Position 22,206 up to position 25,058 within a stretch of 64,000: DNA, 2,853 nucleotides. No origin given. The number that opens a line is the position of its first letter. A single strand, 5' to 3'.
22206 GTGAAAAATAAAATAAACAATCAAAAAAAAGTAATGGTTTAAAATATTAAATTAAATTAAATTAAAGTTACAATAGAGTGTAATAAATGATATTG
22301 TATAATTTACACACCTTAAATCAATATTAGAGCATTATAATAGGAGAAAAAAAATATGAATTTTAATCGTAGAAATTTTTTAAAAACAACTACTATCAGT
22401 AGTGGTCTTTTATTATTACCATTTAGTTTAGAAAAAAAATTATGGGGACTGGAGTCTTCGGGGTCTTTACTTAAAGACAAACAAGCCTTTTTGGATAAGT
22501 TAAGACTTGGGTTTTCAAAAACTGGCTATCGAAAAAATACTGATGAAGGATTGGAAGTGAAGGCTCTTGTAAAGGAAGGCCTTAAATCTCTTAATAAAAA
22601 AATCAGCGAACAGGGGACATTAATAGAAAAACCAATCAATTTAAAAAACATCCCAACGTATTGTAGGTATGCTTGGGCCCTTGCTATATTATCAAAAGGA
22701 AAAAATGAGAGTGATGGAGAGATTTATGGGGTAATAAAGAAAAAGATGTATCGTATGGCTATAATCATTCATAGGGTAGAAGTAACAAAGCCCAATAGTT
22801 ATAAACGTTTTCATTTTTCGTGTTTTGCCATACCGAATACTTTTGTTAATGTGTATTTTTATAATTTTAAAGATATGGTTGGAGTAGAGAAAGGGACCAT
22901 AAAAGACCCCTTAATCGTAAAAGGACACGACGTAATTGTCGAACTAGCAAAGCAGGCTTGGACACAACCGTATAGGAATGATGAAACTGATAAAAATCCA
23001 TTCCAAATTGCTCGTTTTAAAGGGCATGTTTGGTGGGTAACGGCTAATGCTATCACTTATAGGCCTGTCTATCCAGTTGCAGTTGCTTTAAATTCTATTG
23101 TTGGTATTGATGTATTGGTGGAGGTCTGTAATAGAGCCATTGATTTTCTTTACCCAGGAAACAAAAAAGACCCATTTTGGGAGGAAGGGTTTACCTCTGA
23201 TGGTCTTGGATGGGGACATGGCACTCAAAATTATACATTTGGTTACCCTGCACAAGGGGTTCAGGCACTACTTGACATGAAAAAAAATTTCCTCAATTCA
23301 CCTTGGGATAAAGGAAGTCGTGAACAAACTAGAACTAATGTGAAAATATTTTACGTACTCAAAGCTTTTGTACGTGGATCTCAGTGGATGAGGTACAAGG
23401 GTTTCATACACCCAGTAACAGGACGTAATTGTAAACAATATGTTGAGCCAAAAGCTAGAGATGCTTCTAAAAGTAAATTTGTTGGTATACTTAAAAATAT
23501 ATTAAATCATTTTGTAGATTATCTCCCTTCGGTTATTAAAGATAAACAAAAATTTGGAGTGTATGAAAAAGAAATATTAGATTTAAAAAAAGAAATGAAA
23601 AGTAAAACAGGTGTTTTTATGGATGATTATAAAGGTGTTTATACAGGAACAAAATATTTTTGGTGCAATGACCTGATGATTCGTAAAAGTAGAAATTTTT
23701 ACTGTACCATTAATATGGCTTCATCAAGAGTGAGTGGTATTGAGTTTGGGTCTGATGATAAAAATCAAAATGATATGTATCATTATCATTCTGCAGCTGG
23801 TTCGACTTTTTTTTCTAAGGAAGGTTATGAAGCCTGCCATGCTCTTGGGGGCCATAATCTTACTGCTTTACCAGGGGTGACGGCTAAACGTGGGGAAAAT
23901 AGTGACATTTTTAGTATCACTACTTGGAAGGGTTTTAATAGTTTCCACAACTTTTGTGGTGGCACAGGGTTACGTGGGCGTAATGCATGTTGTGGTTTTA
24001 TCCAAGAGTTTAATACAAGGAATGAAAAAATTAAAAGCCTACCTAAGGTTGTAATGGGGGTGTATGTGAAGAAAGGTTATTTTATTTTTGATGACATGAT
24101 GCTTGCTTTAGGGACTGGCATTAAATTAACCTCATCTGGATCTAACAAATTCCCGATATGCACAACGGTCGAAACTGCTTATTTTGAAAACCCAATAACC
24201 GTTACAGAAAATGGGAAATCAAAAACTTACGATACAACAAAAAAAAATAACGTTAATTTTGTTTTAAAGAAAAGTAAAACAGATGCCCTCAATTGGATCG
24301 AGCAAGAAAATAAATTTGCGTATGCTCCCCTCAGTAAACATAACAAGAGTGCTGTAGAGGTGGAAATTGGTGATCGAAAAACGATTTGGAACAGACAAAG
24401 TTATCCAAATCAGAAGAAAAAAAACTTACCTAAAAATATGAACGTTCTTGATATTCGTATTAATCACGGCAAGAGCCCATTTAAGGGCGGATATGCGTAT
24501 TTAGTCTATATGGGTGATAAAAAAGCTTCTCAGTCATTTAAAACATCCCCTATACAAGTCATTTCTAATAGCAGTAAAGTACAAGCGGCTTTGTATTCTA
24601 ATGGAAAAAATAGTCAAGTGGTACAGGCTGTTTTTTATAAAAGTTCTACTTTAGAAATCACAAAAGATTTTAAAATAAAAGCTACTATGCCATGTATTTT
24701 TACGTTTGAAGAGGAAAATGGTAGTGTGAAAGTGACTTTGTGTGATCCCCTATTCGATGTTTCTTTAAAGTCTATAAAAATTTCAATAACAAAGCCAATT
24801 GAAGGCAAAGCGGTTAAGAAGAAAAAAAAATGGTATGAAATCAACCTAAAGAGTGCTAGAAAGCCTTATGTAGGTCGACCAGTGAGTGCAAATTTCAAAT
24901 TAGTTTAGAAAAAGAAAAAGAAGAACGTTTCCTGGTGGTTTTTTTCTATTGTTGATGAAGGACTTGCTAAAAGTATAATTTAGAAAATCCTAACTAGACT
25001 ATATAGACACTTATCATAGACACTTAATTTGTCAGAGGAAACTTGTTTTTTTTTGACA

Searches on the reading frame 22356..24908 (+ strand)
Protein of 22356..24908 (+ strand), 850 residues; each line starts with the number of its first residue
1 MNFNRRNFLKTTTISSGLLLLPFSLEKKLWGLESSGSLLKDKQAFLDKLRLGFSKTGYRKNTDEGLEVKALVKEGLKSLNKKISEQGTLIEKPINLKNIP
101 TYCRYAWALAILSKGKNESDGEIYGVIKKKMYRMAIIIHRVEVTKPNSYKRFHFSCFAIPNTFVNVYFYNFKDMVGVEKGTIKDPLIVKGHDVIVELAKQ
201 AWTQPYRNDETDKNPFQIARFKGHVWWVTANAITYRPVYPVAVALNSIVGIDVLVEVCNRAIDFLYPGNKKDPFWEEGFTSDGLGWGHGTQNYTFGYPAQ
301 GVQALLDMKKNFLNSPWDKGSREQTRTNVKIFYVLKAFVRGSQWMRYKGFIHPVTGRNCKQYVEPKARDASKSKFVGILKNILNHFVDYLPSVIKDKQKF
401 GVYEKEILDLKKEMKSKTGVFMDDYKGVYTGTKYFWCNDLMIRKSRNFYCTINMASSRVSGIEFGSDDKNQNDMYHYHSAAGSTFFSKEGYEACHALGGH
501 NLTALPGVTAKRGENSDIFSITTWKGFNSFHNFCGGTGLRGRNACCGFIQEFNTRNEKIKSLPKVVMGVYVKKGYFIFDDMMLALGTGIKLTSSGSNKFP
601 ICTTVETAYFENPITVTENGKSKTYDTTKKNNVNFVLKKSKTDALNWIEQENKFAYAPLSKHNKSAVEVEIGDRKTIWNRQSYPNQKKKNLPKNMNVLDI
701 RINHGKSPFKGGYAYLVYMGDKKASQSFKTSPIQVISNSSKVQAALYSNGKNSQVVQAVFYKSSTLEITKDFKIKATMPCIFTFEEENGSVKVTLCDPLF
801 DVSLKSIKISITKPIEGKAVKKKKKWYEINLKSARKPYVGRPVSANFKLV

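Call 6: search_protein_families(library=pfam, proteins=[window:22356-24908:+], max_evalue=0.1)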
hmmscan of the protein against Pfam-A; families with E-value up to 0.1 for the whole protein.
window:22356-24908:+ (850 aa): 2 families
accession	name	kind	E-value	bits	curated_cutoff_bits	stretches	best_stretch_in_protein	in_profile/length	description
PF02278.25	Lyase_8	-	4.3e-33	115.3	27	1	433-718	2-250/254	Polysaccharide lyase family 8, super-sandwich domain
PF02884.22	Lyase_8_C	-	1.5e-08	35.3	22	1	734-799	1-62/69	Polysaccharide lyase family 8, C-terminal beta-sandwich domain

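Call 11: search_solved_structures(query=window:22356-24908:+, max_evalue=0.01, show_alignments=1)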
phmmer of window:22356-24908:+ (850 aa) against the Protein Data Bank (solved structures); distinct sequences matched with E-value up to 0.01: 3.
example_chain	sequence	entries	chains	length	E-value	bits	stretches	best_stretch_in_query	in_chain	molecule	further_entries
1cb8_A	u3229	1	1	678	3.1e-09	38.9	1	569-803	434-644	PROTEIN (CHONDROITINASE AC)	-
1hm2_A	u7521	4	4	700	3.5e-09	38.8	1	569-803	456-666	CHONDROITINASE AC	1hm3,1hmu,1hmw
7r2x_A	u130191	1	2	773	0.0094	17.5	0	429-529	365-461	Mannuronic acid specific lyase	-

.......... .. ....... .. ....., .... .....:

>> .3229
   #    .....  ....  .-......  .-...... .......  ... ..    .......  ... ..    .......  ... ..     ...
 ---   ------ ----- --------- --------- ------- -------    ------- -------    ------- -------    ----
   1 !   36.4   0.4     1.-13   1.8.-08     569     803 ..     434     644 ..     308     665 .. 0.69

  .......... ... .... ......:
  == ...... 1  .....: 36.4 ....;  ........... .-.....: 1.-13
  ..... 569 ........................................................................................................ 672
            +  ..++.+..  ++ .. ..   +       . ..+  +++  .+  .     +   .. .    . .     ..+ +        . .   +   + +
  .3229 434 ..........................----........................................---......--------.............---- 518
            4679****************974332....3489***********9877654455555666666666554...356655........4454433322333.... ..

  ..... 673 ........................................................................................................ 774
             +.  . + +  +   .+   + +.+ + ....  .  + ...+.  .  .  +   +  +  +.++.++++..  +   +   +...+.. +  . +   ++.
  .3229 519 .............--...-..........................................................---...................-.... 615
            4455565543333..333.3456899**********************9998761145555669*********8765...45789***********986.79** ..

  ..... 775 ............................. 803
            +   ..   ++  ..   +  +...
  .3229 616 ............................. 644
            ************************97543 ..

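Call 22: find_homologous_proteins(query=window:22356-24908:+)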
Query window:22356-24908:+ (850 aa): 25 proteins with E <= 0.001 among 8000 candidates.
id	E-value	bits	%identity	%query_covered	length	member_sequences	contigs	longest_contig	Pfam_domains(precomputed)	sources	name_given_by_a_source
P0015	0.0e+0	1890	96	100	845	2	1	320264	PF02884.23,PF02278.27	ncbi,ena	-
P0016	6.1e-128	447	37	82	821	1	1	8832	PF02884.23,PF02278.27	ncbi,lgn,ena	-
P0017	6.7e-125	437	33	95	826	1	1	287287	PF02884.23,PF02278.27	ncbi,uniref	ncbi:polysaccharide lyase family 8 super-sandwich domain-containing protein [Mariniflexile ostreae]|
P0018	1.5e-124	435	34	95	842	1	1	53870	PF02884.23,PF02278.27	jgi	jgi:hypothetical protein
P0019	1.7e-117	412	34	82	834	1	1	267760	PF02884.23,PF02278.27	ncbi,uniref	ncbi:polysaccharide lyase family 8 super-sandwich domain-containing protein [Thermophagus sp. OGC60D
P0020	2.4e-112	395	34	92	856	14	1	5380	PF02884.23,PF02278.27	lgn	-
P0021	2.7e-109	385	34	79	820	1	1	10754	PF02884.23,PF02278.27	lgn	-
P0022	8.3e-109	383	33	81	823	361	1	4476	PF02884.23,PF02278.27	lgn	-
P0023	8.2e-108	380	33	92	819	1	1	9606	PF02884.23,PF02278.27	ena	-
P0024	2.5e-107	378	33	83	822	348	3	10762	PF02884.23,PF02278.27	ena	-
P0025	3.4e-106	375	32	92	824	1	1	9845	PF02884.23,PF02278.27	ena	-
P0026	1.1e-105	373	32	93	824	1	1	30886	PF02884.23,PF02278.27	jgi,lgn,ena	-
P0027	2.0e-105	372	33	80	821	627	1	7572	PF02884.23,PF02278.27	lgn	-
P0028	6.3e-104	367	34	80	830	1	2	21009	PF02884.23,PF02278.27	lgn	-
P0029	1.5e-103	366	32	82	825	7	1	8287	PF02884.23,PF02278.27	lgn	-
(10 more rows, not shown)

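Call 24: find_encoding_contigs(protein=P0015, flank=10000, max_places=3)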
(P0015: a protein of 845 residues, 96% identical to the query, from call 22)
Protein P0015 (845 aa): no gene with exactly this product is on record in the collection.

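Call 28: find_related_loci(query=A1, collection=genome_contigs, flank=10000)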
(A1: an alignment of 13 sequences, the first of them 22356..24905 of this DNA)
Query A1 (850 aa) in genome_contigs; peptide patterns used: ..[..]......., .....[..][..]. (x = any residue, [..] = any of these).
190 stretches matched a pattern; 169 encode a relative of the query (tblastn E <= 1e-3); the best 80 are kept; 80 distinct loci.
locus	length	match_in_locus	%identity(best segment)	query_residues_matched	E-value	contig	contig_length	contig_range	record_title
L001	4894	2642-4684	37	141-843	5e-134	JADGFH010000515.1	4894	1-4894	MAG: Labilibaculum sp. isolate OB13 NODE_3628_length_4894_cov_2.834202, whole genome shotgun sequence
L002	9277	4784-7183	33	2-811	2e-131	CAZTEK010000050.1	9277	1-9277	MAG TPA_asm: uncultured Verrucomicrobiota bacterium isolate SRP272421_co2_305 genome assembly, contig: NODE_28014_length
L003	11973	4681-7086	32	35-844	2e-131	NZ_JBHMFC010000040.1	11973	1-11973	Mariniflexile ostreae strain CECT 8622 velvet_auto_105_40, whole genome shotgun sequence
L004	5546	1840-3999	34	107-849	2e-128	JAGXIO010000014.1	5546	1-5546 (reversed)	MAG: Saccharicrinis sp. isolate LH_M88 k141_63349, whole genome shotgun sequence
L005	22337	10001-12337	34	41-846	1e-126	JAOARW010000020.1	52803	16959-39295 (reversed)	MAG: Carboxylicivirga sp. isolate McD6.26 contig_9315, whole genome shotgun sequence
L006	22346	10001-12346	34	42-825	2e-122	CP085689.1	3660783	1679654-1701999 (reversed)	Lentisphaerae bacterium WC36 chromosome, complete genome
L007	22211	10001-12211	33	40-811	3e-122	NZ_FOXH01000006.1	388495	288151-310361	Pseudarcicella hirudinis strain E92,LMG 26720,CCM 7988, whole genome shotgun sequence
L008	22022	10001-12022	34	151-849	7e-119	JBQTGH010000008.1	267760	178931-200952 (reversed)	Thermophagus sp. OGC60D27 NODE_8_length_267760_cov_195.507477, whole genome shotgun sequence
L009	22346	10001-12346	33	42-848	2e-116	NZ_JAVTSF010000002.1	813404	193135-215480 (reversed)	Pedobacter nyackensis strain MADA_2608 contig_0002, whole genome shotgun sequence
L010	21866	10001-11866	35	141-809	1e-116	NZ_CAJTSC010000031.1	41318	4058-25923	MAG: uncultured Bacteroides sp. isolate MGBC111476, whole genome shotgun sequence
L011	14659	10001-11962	35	127-810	1e-115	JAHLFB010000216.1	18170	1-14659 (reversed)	MAG: Candidatus Phocaeicola faecipullorum isolate 17637 A2M15__C387611_L18170, whole genome shotgun sequence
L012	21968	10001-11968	34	130-815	2e-115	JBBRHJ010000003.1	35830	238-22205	MAG: Bacteroidales bacterium isolate Co_metawrap_2699 Cmw_2699_k141_27685698_length_35830_cov_17.9981, whole genome shot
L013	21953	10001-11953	35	134-813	6e-115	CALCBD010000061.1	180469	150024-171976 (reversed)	MAG TPA_asm: uncultured Paludibacter sp. isolate SRR3330157_bin.134_CONCOCT_v1.1_MAG genome assembly, contig: ERZ724089.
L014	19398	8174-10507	32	42-845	5e-114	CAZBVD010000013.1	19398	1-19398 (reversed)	MAG TPA_asm: uncultured Dysgonomonadaceae bacterium isolate SRP294416_co2_408 genome assembly, contig: NODE_2974_length_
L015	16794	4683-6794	33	63-811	5e-114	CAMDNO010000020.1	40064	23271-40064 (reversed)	MAG: Porphyromonas cangingivalis isolate MiH-14oct19-69 genome assembly, contig: MiH-14oct19-C1678, whole genome shotgun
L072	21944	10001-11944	34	134-809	9e-105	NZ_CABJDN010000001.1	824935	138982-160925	Bacteroides intestinalis isolate MGYG-HGUT-00211, whole genome shotgun sequence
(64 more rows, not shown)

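Call 38: list_cluster_members(proteins=[window:22356-24905:+, P0015, window:49435-51405:+, window:54089-55378:+, window:48244-49197:+, window:47225-48244:+, window:21469-22164:+, window:42759-44468:-, window:38523-39266:-, window:35909-36832:-])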
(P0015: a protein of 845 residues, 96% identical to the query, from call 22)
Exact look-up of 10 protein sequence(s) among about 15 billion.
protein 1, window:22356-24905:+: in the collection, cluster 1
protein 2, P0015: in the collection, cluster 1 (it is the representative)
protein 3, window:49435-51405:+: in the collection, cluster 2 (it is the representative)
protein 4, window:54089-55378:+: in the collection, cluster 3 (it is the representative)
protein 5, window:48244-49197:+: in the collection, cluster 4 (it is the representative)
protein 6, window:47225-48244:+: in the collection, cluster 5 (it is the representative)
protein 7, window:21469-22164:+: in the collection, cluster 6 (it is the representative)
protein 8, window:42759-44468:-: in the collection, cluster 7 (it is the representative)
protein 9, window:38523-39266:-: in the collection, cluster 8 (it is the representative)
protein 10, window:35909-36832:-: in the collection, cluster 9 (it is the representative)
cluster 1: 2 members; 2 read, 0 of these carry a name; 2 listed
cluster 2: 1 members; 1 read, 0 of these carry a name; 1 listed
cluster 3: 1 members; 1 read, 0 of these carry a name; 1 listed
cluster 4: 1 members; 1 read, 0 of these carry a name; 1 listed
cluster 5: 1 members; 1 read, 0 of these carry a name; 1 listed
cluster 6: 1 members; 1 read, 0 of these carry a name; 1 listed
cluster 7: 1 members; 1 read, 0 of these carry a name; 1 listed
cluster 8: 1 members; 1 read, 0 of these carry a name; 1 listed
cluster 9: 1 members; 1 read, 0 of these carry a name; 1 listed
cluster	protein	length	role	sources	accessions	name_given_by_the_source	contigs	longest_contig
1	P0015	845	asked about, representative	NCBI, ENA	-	-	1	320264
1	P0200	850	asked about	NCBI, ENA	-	-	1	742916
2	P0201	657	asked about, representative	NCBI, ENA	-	-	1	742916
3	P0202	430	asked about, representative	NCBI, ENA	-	-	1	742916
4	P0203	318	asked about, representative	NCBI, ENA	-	-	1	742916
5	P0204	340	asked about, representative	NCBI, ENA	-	-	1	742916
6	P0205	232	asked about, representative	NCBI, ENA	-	-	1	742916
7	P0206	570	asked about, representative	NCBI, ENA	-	-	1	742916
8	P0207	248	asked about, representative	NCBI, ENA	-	-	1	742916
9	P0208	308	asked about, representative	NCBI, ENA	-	-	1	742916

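Call 58: find_encoding_contigs(protein=P0019, flank=10000, max_places=1)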
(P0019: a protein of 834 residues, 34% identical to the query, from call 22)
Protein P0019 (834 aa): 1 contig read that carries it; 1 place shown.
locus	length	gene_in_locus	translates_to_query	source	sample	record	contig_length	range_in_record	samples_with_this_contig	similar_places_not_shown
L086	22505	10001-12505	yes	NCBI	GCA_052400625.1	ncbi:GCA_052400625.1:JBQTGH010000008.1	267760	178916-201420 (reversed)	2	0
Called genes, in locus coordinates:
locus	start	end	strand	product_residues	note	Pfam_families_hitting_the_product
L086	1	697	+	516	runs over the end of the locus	PF12708:Pect-lyase_RHGA_epim, PF16315:DUF4955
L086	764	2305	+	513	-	-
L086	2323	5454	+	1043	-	PF13620:CarboxypepD_reg, PF13715:CarbopepD_reg_2, PF07715:Plug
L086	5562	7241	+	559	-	PF14322:SusD-like_3, PF12771:SusD-like_2 (weak), PF07980:SusD_RagB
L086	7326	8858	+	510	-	PF00884:Sulfatase, PF01663:Phosphodiest, PF16347:SGSH_C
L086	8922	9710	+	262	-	PF09224:DUF1961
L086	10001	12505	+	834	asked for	PF02278:Lyase_8, PF02884:Lyase_8_C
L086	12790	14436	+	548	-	PF12708:Pect-lyase_RHGA_epim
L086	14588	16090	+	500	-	PF18962:Por_Secre_tail (weak)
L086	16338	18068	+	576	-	PF04616:Glyco_hydro_43, PF00754:F5_F8_type_C, PF22633:F5_F8_type_C_2, PF00041:fn3 (weak)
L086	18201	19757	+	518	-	PF00884:Sulfatase, PF01663:Phosphodiest (faint)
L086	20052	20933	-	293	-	PF00294:PfkB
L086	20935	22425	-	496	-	PF01232:Mannitol_dh, PF08125:Mannitol_dh_C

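Call 59: find_encoding_contigs(protein=P0018, flank=10000, max_places=1)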
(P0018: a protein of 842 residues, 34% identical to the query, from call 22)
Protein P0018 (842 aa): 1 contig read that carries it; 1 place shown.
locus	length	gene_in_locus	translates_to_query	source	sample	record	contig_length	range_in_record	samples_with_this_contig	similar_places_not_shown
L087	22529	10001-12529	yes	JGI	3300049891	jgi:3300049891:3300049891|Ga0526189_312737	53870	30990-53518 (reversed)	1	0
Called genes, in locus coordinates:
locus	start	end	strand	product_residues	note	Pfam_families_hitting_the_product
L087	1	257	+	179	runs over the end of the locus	PF07638:Sigma70_ECF (weak), PF04542:Sigma70_r2, PF08281:Sigma70_r4_2, PF04545:Sigma70_r4 (weak)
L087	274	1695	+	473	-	-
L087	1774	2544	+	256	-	-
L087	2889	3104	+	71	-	-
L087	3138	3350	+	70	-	-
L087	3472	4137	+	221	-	-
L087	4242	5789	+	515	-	PF00884:Sulfatase, PF01663:Phosphodiest, PF16347:SGSH_C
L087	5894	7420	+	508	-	PF00884:Sulfatase, PF01663:Phosphodiest (weak), PF16347:SGSH_C (weak)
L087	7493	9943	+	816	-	PF12708:Pect-lyase_RHGA_epim, PF16315:DUF4955 (weak), PF09224:DUF1961 (weak)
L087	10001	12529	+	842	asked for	PF02278:Lyase_8, PF02884:Lyase_8_C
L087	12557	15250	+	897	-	PF09093:Lyase_catalyt, PF02278:Lyase_8, PF18962:Por_Secre_tail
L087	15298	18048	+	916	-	PF09093:Lyase_catalyt, PF02278:Lyase_8, PF18962:Por_Secre_tail (weak)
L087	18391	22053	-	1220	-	PF12708:Pect-lyase_RHGA_epim, PF16315:DUF4955, PF00754:F5_F8_type_C (faint), PF18962:Por_Secre_tail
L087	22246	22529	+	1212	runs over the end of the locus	PF08124:Lyase_8_N (weak), PF02278:Lyase_8, PF02884:Lyase_8_C, PF18962:Por_Secre_tail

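Call 102: search_protein_families(library=pfam, proteins=[L072:18-1049:+, L072:2522-5608:+, L072:5634-7004:+, L072:7014-7955:-, L072:7990-9117:-, L072:9560-12025:+, L072:12155-14407:-, L072:14420-17323:-, L072:17453-19033:-, L072:19057-21849:-], max_evalue=0.0001)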
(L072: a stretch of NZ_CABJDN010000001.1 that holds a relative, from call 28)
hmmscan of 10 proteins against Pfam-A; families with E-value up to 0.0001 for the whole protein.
L072:18-1049:+ (343 aa): 1 family
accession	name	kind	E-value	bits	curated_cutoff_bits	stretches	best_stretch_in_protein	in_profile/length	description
PF11013.13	DUF2851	-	1.5e-109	366.9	25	1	2-296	82-375/375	Protein of unknown function (DUF2851)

L072:2522-5608:+ (1028 aa): 4 families
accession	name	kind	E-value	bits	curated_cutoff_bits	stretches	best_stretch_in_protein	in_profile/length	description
PF09093.17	Lyase_catalyt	-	1.6e-168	560.9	25.1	1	217-569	2-357/359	Lyase, catalytic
PF09092.17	Lyase_N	-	2.4e-74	249.1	26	1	32-194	2-166/166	Lyase, N terminal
PF02278.25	Lyase_8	-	2.6e-29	102.9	27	1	618-869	11-253/254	Polysaccharide lyase family 8, super-sandwich domain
PF02884.22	Lyase_8_C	-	2.6e-05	25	22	1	884-946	1-62/69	Polysaccharide lyase family 8, C-terminal beta-sandwich domain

L072:5634-7004:+ (456 aa): 4 families
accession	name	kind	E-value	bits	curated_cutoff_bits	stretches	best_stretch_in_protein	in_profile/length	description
PF00884.28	Sulfatase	-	3e-50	171.7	25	1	25-337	1-301/301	Sulfatase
PF16347.10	SGSH_C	-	5.2e-20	72.6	29.3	1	284-432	1-149/154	N-sulphoglucosamine sulphohydrolase, C-terminal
PF01663.27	Phosphodiest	-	4.4e-11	43.4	23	1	248-280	188-220/342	Type I phosphodiesterase / nucleotide pyrophosphatase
PF02995.22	DUF229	-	3e-05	23.4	25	1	244-298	306-359/496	Protein of unknown function (DUF229)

L072:7014-7955:- (313 aa): 1 family
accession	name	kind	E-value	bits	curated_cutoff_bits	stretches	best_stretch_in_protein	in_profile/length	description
PF01207.24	Dus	-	9.3e-34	117.4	20.4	1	9-298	2-292/311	Dihydrouridine synthase (Dus)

L072:7990-9117:- (375 aa): 1 family
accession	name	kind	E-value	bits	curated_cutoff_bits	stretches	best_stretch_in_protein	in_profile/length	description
PF04616.20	Glyco_hydro_43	-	5.3e-06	26.4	32.2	0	120-191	58-113/288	Glycosyl hydrolases family 43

L072:9560-12025:+ (821 aa): 2 families
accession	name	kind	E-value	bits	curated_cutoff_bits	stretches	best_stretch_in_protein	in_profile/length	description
PF02278.25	Lyase_8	-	2.4e-46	158.7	27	1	429-712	2-252/254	Polysaccharide lyase family 8, super-sandwich domain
PF02884.22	Lyase_8_C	-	1.2e-14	54.9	22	1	723-787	1-64/69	Polysaccharide lyase family 8, C-terminal beta-sandwich domain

L072:12155-14407:- (750 aa): 4 families
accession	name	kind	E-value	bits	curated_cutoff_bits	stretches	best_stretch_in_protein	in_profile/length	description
PF22124.2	Glyco_hydro_95_cat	-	7.2e-46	157.4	27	1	314-666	61-408/408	Glycosyl hydrolase family 95 catalytic domain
PF21307.2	Glyco_hydro_95_C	-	1.6e-13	51.4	27.6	1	668-736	1-69/94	Glycoside hydrolase family 95, C-terminal domain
PF14498.12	Glyco_hyd_65N_2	-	1.7e-07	31.9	27.7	1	36-193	7-166/234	Glycosyl hydrolase family 65, N-terminal domain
PF18961.6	DUF5703_N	-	2.7e-05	24.4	26.7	0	40-72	10-42/287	Domain of unknown function (DUF5703)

L072:14420-17323:- (967 aa): 3 families
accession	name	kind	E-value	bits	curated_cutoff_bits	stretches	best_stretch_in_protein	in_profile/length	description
PF09093.17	Lyase_catalyt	-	4.7e-120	401.5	25.1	1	207-547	3-357/359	Lyase, catalytic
PF09092.17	Lyase_N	-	3.4e-50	170.6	26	1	21-179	3-165/166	Lyase, N terminal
PF02278.25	Lyase_8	-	4.9e-32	111.9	27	1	577-822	11-250/254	Polysaccharide lyase family 8, super-sandwich domain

L072:17453-19033:- (526 aa): 2 families
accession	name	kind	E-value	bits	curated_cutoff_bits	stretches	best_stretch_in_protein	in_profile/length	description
PF07980.17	SusD_RagB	-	4.8e-35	122.1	23.1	1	365-525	135-297/297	SusD family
PF14322.12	SusD-like_3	-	2.7e-22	80.4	27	1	25-222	2-191/191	Starch-binding associating with outer membrane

L072:19057-21849:- (930 aa): 2 families
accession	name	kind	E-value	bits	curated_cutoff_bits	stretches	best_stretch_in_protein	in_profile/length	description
PF07715.20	Plug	-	1.4e-17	64.6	23.9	1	3-97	16-107/107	TonB-dependent Receptor Plug Domain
PF00593.30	TonB_dep_Rec_b-barrel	-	2.4e-13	51.2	27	1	292-823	24-427/436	TonB dependent receptor-like, beta-barrel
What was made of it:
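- Closest known: Uncharacterised PL8 genes in Bacteroidota PULs. Different: They lie in SusC/SusD loci with sulfatases, chondroitin-ABC-type lyases, GH95 and GH43 (calls 58, 59, 102), none of which is in the window.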

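Call 103: search_protein_families(library=ncbifam, proteins=[window:22356-24905:+], max_evalue=1)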
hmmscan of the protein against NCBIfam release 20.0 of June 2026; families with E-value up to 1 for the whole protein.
window:22356-24905:+ (850 aa): 2 families
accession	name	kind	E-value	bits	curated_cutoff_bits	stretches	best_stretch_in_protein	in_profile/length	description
NF043001.1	chondaseAC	equivalog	1e-25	90.1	1000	1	428-823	336-686/701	chondroitinase-AC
NF053732.1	HyalteLyHylBENTFA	equivalog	9.9e-15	53.2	1350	1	428-812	606-961/1000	hyaluronate lyase HylB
